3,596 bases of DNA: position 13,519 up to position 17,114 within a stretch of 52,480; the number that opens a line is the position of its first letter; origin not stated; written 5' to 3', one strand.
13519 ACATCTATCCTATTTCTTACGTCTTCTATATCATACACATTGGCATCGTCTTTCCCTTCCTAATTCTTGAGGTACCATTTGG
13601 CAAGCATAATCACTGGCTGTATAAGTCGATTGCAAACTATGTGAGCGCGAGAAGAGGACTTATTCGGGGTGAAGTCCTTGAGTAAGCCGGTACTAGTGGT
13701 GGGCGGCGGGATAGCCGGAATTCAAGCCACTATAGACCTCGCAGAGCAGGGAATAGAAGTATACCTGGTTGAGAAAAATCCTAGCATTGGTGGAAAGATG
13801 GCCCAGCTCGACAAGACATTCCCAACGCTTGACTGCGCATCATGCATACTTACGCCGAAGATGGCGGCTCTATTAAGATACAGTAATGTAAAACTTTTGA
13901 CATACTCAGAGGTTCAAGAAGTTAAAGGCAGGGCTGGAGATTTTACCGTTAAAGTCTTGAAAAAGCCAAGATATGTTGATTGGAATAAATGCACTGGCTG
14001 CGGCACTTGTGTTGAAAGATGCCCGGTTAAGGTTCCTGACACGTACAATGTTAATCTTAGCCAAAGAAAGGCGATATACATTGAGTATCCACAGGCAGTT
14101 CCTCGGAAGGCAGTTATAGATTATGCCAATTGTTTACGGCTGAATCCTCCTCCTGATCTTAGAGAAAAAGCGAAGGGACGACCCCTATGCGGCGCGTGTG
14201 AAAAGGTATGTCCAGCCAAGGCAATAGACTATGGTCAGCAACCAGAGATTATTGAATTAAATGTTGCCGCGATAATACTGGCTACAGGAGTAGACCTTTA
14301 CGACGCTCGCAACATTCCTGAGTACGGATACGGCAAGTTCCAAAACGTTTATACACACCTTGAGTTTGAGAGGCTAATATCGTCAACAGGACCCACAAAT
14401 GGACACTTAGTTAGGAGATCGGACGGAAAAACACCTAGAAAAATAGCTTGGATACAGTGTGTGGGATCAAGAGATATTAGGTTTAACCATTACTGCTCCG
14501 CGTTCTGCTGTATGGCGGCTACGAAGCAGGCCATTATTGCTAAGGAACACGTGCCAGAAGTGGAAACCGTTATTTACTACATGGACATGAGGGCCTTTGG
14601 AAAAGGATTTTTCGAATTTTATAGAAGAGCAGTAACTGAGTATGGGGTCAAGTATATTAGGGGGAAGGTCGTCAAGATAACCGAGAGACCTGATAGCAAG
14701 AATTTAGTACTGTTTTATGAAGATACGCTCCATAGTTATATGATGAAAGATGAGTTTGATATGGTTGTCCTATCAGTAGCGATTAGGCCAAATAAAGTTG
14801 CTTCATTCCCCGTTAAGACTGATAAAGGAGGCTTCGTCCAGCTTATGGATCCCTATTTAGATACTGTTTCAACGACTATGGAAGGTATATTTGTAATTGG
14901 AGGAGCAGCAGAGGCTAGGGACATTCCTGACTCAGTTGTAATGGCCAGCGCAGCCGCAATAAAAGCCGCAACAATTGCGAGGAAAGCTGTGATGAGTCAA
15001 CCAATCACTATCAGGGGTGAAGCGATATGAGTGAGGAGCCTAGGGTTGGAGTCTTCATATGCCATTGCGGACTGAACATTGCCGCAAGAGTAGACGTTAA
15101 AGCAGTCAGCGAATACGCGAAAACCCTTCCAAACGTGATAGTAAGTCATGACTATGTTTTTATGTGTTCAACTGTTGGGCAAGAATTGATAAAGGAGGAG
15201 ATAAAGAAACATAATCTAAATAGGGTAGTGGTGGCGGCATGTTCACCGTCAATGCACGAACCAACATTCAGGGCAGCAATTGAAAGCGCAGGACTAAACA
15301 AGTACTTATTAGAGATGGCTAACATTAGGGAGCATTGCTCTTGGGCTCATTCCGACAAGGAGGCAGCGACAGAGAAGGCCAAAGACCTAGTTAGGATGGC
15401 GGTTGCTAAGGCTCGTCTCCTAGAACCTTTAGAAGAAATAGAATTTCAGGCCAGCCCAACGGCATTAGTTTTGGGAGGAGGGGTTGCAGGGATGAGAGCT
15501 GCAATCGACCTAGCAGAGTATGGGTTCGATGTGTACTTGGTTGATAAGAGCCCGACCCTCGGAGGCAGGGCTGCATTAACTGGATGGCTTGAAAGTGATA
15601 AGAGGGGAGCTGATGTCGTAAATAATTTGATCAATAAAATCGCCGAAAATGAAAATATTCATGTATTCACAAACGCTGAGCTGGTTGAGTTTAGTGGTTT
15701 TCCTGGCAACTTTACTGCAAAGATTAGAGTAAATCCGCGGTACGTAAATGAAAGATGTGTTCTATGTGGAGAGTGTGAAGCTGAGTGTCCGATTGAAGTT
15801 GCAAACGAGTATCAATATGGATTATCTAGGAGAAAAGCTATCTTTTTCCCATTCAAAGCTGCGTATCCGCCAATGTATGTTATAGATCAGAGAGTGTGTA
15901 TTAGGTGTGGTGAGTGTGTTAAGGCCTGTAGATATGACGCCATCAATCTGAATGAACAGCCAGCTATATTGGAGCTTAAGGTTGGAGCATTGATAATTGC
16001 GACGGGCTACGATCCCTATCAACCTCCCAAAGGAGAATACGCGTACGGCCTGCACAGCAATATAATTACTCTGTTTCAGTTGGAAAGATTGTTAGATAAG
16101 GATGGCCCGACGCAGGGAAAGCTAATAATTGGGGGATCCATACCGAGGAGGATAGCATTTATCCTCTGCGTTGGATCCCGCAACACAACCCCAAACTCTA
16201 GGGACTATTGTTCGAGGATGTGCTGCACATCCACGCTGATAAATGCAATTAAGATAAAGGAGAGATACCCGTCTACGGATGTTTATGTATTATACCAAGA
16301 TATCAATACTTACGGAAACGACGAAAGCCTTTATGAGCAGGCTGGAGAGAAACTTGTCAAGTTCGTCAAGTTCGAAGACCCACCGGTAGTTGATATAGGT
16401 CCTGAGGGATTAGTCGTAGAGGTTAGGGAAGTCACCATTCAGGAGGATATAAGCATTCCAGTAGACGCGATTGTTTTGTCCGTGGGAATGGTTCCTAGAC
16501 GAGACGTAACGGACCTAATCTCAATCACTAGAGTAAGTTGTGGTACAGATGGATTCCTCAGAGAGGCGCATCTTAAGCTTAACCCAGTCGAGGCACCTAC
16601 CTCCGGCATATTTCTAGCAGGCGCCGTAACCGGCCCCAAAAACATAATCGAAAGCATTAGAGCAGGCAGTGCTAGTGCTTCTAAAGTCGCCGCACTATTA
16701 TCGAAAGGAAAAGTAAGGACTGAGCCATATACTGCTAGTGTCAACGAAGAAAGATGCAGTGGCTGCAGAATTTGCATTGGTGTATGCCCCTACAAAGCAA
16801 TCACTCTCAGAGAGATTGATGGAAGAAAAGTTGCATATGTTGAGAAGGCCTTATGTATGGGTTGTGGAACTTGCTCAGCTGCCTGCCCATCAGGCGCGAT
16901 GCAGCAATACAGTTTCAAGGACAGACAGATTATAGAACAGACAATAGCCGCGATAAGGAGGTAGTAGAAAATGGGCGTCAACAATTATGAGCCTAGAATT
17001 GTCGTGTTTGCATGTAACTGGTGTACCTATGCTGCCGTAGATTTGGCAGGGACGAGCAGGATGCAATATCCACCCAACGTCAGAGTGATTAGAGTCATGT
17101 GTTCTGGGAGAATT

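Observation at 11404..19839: Mvh-type [NiFe] hydrogenase + HdrA wired to Qmo-like membrane anchors instead of HdrB: candidate membrane-bound bifurcating hydrogenase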

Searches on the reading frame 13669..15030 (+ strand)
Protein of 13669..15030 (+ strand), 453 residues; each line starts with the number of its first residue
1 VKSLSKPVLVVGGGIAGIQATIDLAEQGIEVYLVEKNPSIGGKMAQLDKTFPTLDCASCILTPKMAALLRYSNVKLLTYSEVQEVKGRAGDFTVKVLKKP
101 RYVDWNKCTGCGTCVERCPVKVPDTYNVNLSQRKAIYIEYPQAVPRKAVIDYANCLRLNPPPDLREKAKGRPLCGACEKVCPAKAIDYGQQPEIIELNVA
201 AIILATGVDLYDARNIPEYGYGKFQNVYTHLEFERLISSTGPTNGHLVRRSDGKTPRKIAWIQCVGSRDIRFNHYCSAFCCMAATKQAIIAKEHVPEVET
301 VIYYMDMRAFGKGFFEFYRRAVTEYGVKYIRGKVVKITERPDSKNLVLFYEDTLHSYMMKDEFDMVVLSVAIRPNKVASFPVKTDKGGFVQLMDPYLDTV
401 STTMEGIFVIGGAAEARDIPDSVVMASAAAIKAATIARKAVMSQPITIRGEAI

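Call 3: search_protein_families(library=pfam, proteins=[window:13669-15030:+], max_evalue=0.01)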
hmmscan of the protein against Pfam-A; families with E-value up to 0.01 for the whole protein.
window:13669-15030:+ (453 aa): 28 families (the best 25 are shown)
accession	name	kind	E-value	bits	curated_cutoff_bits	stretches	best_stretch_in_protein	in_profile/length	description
PF07992.20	Pyr_redox_2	-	1.9e-15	57.5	26.1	2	292-429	165-290/291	Pyridine nucleotide-disulphide oxidoreductase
PF00037.32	Fer4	-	5.8e-11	42.2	21.1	2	102-122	2-22/24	4Fe-4S binding domain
PF12838.12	Fer4_7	-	2.1e-09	38.2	27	2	107-185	1-52/52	4Fe-4S dicluster domain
PF12831.13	FAD_oxidored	-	6.4e-09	36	27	1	8-45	2-39/416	FAD dependent oxidoreductase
PF01266.30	DAO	-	2.2e-07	31.2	27.9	1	8-42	2-37/353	FAD dependent oxidoreductase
PF13450.12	NAD_binding_8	-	3.3e-07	30.9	21.9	1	10-56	1-47/68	NAD(P)-binding Rossmann-like domain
PF13183.11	Fer4_8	-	7.7e-07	30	27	1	99-122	41-68/68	4Fe-4S dicluster domain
PF00890.30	FAD_binding_2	-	1.3e-06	28.3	20.4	1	8-44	2-38/414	FAD binding domain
PF13237.11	Fer4_10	-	3.2e-06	27.4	25.5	1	103-132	4-22/53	4Fe-4S dicluster domain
PF13187.11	Fer4_9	-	3.8e-06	27.3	27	1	85-121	34-50/52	4Fe-4S dicluster domain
PF12837.12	Fer4_6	-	7.9e-06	26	25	1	105-122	6-23/24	4Fe-4S binding domain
PF03486.20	HI0933_like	-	8.9e-06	25.8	50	1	8-45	3-40/244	HI0933-like protein Rossmann domain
PF12797.12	Fer4_2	-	1.1e-05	25.5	24.5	1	101-120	3-22/22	4Fe-4S binding domain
PF13484.11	Fer4_16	-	6.2e-05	24.1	30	0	107-133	1-27/66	4Fe-4S double cluster binding domain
PF00070.33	Pyr_redox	-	7.4e-05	23.6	22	1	8-89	2-70/82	Pyridine nucleotide-disulphide oxidoreductase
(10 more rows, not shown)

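Call 4: search_protein_families(library=ncbifam, proteins=[window:13669-15030:+], max_evalue=0.01)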
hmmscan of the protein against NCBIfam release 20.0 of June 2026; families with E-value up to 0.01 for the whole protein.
window:13669-15030:+ (453 aa): 118 families (the best 25 are shown)
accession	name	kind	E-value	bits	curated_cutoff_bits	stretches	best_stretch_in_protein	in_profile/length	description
NF040770.1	hetero_SS_HdrA2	exception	6.6e-156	520.6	1100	1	4-441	138-564/777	CoB-CoM heterodisulfide reductase HdrA2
NF041778.1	hetero_SS_HdrA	equivalog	9.5e-123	410.6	1400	1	6-437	143-570/771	ferredoxin:CoB-CoM heterodisulfide reductase subunit HdrA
NF041891.1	hdrA_Methbact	equivalog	1.3e-113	380.8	1300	1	5-445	133-564/762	ferredoxin:CoB-CoM heterodisulfide reductase subunit HdrA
NF045637.1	carotdesatCrtDProt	equivalog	3.1e-09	35.9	580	1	8-62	1-55/485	1-hydroxycarotenoid 3,4-desaturase CrtD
NF010590.0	PRK13984.1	equivalog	9e-09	34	946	1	103-155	47-93/611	putative oxidoreductase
TIGR03467.1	HpnE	equivalog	5.6e-08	32.5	283.05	1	8-49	1-42/430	hydroxysqualene dehydroxylase HpnE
TIGR01971.1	NuoI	subfamily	7.6e-08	32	113.05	1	100-122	75-97/121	NADH-quinone oxidoreductase, chain I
NF005560.0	PRK07233.1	equivalog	2.3e-07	30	252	1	8-48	3-43/435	hypothetical protein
NF058577.1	FdxA_fam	equivalog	3e-07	30.5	65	2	102-121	32-51/52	4Fe-4S ferredoxin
NF058655.1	CrtID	equivalog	3.6e-07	29.4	640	1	8-53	1-46/478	bifunctional phytoene desaturase/3,4-desaturase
TIGR00275.1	TIGR00275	subfamily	4.8e-07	28.9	183.8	1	8-44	1-37/401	aminoacetone oxidase family FAD-binding enzyme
TIGR02734.1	crtI_fam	subfamily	6.6e-07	28.4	238.1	1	8-64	1-58/504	phytoene desaturase family protein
NF005313.0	PRK06847.1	subfamily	8.1e-07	28.3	372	1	6-39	5-38/375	hypothetical protein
TIGR03997.1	mycofact_OYE_2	equivalog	1.5e-06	26.9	793.15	1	5-50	379-424/645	mycofactocin system FadH/OYE family oxidoreductase 2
NF038196.1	ferrodoxin_EFR1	subfamily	2.6e-06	27.7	75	1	95-121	174-199/242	EFR1 family ferrodoxin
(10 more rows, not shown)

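Call 30: search_solved_structures(query=window:13669-15030:+, max_evalue=1e-20, show_alignments=1)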
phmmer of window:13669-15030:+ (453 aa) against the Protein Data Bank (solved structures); distinct sequences matched with E-value up to 1e-20: 6.
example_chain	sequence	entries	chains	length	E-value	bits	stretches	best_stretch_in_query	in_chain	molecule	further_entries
5odc_A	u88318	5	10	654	6.3e-128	430.3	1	6-447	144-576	Heterodisulfide reductase, subunit A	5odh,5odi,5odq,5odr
8rvu_a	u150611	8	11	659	1.6e-124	419.1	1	5-445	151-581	H(2):CoB-CoM heterodisulfide,ferredoxin reductase subunit A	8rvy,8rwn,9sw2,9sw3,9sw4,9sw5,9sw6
8rvv_A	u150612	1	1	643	1.8e-124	418.9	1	5-445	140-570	H(2):CoB-CoM heterodisulfide,ferredoxin reductase subunit A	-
9sfi_A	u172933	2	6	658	3.7e-122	411.3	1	4-434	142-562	CoB--CoM heterodisulfide reductase iron-sulfur subunit A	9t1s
7bkb_A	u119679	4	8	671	2.4e-105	355.9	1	5-434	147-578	CoB--CoM heterodisulfide reductase iron-sulfur subunit A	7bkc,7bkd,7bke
6tjr_A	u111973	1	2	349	5.6e-47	163.5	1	197-439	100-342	Fumarate reductase/succinate dehydrogenase flavoprotein domain protein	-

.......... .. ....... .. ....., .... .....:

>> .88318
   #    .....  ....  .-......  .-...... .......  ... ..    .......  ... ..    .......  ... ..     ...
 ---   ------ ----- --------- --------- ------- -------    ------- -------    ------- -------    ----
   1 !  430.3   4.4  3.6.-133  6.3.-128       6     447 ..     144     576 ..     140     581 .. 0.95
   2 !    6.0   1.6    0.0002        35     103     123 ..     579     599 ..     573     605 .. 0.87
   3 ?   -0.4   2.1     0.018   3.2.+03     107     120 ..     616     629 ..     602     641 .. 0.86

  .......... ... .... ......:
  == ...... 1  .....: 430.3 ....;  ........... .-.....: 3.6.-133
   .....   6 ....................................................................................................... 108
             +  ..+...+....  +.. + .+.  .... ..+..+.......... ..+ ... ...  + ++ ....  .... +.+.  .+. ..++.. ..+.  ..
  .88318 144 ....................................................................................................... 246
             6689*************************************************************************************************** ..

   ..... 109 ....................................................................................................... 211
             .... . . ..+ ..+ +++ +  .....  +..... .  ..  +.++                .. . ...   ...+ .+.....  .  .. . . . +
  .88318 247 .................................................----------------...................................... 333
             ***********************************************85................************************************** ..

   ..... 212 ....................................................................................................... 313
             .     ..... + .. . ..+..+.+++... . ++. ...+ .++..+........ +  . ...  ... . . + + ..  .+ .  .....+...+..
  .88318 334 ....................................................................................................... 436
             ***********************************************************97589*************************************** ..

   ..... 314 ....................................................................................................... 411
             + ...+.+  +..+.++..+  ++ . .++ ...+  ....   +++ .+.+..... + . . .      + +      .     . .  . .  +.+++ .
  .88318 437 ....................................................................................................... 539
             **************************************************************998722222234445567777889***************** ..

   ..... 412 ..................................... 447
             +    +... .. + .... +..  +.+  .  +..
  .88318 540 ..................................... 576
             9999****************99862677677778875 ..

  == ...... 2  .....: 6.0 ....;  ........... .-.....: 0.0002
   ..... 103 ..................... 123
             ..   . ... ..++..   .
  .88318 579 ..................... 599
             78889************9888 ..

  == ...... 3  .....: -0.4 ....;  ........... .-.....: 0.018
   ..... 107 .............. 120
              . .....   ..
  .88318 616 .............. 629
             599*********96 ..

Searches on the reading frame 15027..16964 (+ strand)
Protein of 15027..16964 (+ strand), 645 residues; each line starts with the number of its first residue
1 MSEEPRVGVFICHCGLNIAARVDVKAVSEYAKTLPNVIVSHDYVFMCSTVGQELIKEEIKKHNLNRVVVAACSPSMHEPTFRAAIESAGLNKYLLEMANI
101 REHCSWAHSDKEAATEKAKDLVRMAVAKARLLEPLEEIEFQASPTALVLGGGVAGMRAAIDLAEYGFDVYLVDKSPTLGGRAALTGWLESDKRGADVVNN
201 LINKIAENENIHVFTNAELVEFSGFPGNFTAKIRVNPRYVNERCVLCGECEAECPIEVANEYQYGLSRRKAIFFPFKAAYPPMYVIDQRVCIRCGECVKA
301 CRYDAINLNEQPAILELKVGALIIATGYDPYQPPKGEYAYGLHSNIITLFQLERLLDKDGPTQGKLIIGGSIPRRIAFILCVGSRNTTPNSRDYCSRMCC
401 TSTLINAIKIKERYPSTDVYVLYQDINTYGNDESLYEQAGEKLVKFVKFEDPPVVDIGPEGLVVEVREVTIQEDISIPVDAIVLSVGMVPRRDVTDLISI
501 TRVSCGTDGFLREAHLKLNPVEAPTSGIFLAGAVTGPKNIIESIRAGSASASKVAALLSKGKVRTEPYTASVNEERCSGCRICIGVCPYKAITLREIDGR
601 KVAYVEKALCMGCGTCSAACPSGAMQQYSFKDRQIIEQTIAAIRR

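Call 3: search_protein_families(library=pfam, proteins=[window:15027-16964:+], max_evalue=0.01)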
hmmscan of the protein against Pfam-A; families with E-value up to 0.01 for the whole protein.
window:15027-16964:+ (645 aa): 23 families
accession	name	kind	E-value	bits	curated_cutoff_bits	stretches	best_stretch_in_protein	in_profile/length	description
PF00037.32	Fer4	-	3.8e-22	77.6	21.1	4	571-593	2-24/24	4Fe-4S binding domain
PF12838.12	Fer4_7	-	6.7e-19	68.5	27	3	576-624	1-52/52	4Fe-4S dicluster domain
PF13187.11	Fer4_9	-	8.2e-16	58.2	27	2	576-625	1-52/52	4Fe-4S dicluster domain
PF13237.11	Fer4_10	-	9.7e-16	57.9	25.5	4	572-621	4-53/53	4Fe-4S dicluster domain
PF12837.12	Fer4_6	-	1e-15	57.2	25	4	570-592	2-24/24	4Fe-4S binding domain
PF12797.12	Fer4_2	-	2.1e-14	52.8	24.5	3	283-302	2-21/22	4Fe-4S binding domain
PF07992.20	Pyr_redox_2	-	3.2e-13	50.2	26.1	1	147-221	4-77/291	Pyridine nucleotide-disulphide oxidoreductase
PF13484.11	Fer4_16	-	5.2e-13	50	30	2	576-593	1-18/66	4Fe-4S double cluster binding domain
PF14697.11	Fer4_21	-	1.9e-12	47.5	35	3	570-624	1-56/59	4Fe-4S dicluster domain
PF12800.12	Fer4_4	-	4.3e-10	39.5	24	0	290-303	3-16/17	4Fe-4S binding domain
PF13183.11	Fer4_8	-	5.9e-09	36.8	27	0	242-269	3-31/68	4Fe-4S dicluster domain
PF25160.1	LdpA_Fe-S-bd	-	1.3e-08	34.9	27.6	2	583-629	9-47/49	LdpA Fe-S cluster-binding domain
PF13534.11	Fer4_17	-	5.3e-07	30.5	22.2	0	240-257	42-59/61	4Fe-4S dicluster domain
PF13450.12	NAD_binding_8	-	1.3e-06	29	21.9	1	148-183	1-36/68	NAD(P)-binding Rossmann-like domain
PF12831.13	FAD_oxidored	-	1.5e-06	28.2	27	1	147-190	3-48/416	FAD dependent oxidoreductase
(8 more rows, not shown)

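Call 4: search_protein_families(library=ncbifam, proteins=[window:15027-16964:+], max_evalue=0.01)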
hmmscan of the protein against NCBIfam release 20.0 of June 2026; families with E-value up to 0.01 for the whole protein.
window:15027-16964:+ (645 aa): 133 families (the best 25 are shown)
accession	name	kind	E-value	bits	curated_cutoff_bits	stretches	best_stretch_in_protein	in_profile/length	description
NF040770.1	hetero_SS_HdrA2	exception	5.3e-213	709.4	1100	1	6-642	1-640/777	CoB-CoM heterodisulfide reductase HdrA2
NF041891.1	hdrA_Methbact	equivalog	9.3e-162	540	1300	1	6-637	2-630/762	ferredoxin:CoB-CoM heterodisulfide reductase subunit HdrA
NF041778.1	hetero_SS_HdrA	equivalog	6.8e-161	536.8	1400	1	6-636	7-644/771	ferredoxin:CoB-CoM heterodisulfide reductase subunit HdrA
NF038196.1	ferrodoxin_EFR1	subfamily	1.7e-16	61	75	1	568-627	178-231/242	EFR1 family ferrodoxin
NF040864.1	HgcB_ferredoxin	equivalog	3.7e-16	58.7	99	2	569-626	8-62/93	mercury methylation ferredoxin HgcB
TIGR04105.1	FeFe_hydrog_B1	subfamily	4.5e-14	52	450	2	285-322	138-175/462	monomeric [FeFe] hydrogenase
NF042909.1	FMH_DH_FwdF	exception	6.8e-14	51.7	375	2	571-626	253-312/336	tungsten-dependent formylmethanofuran dehydrogenase subunit FwdF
NF058577.1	FdxA_fam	equivalog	7.3e-14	51.7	65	3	574-624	6-52/52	4Fe-4S ferredoxin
TIGR01971.1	NuoI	subfamily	1.1e-13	50.8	113.05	2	573-627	40-100/121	NADH-quinone oxidoreductase, chain I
TIGR02179.1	PorD_KorD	subfamily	1.2e-13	50.9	60.05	2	572-626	22-73/78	2-oxoacid:acceptor oxidoreductase, delta subunit, pyruvate/2-ketoisovalerate family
TIGR02700.1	flavo_MJ0208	hypoth_equivalog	1.4e-13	50.7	251.35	1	552-627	126-196/234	dihydromethanopterin reductase (acceptor)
NF005504.0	PRK07118.1-3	equivalog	3.4e-13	49.6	437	2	534-634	181-274/293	Fe-S cluster domain-containing protein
TIGR01944.1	rnfB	subfamily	2e-11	43.8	68.7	1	555-628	93-163/190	RnfABCDGE type electron transport complex subunit B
TIGR02936.1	fdxN_nitrog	equivalog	2e-11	43.8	80.55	2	280-310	10-42/91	ferredoxin III, nif-specific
NF004914.0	PRK06273.1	equivalog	2.4e-11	43.7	163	2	528-601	9-77/167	ferredoxin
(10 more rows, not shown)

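Call 29: search_solved_structures(query=window:15027-16964:+, max_evalue=1e-20, show_alignments=1)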
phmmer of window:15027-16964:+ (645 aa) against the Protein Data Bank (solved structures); distinct sequences matched with E-value up to 1e-20: 6.
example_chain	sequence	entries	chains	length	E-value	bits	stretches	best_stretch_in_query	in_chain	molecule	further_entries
5odc_A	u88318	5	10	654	1.7e-194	651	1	3-639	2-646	Heterodisulfide reductase, subunit A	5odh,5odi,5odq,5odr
8rvu_a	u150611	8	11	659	8.6e-179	599.1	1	3-643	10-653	H(2):CoB-CoM heterodisulfide,ferredoxin reductase subunit A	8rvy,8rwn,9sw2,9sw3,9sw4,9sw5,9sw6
8rvv_A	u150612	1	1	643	4e-177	593.6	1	5-643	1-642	H(2):CoB-CoM heterodisulfide,ferredoxin reductase subunit A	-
9sfi_A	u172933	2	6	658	6.5e-165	553.2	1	4-637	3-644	CoB--CoM heterodisulfide reductase iron-sulfur subunit A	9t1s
7bkb_A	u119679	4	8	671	4e-150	504.4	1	3-639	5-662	CoB--CoM heterodisulfide reductase iron-sulfur subunit A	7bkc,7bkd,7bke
6tjr_A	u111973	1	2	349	3.1e-42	148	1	320-555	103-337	Fumarate reductase/succinate dehydrogenase flavoprotein domain protein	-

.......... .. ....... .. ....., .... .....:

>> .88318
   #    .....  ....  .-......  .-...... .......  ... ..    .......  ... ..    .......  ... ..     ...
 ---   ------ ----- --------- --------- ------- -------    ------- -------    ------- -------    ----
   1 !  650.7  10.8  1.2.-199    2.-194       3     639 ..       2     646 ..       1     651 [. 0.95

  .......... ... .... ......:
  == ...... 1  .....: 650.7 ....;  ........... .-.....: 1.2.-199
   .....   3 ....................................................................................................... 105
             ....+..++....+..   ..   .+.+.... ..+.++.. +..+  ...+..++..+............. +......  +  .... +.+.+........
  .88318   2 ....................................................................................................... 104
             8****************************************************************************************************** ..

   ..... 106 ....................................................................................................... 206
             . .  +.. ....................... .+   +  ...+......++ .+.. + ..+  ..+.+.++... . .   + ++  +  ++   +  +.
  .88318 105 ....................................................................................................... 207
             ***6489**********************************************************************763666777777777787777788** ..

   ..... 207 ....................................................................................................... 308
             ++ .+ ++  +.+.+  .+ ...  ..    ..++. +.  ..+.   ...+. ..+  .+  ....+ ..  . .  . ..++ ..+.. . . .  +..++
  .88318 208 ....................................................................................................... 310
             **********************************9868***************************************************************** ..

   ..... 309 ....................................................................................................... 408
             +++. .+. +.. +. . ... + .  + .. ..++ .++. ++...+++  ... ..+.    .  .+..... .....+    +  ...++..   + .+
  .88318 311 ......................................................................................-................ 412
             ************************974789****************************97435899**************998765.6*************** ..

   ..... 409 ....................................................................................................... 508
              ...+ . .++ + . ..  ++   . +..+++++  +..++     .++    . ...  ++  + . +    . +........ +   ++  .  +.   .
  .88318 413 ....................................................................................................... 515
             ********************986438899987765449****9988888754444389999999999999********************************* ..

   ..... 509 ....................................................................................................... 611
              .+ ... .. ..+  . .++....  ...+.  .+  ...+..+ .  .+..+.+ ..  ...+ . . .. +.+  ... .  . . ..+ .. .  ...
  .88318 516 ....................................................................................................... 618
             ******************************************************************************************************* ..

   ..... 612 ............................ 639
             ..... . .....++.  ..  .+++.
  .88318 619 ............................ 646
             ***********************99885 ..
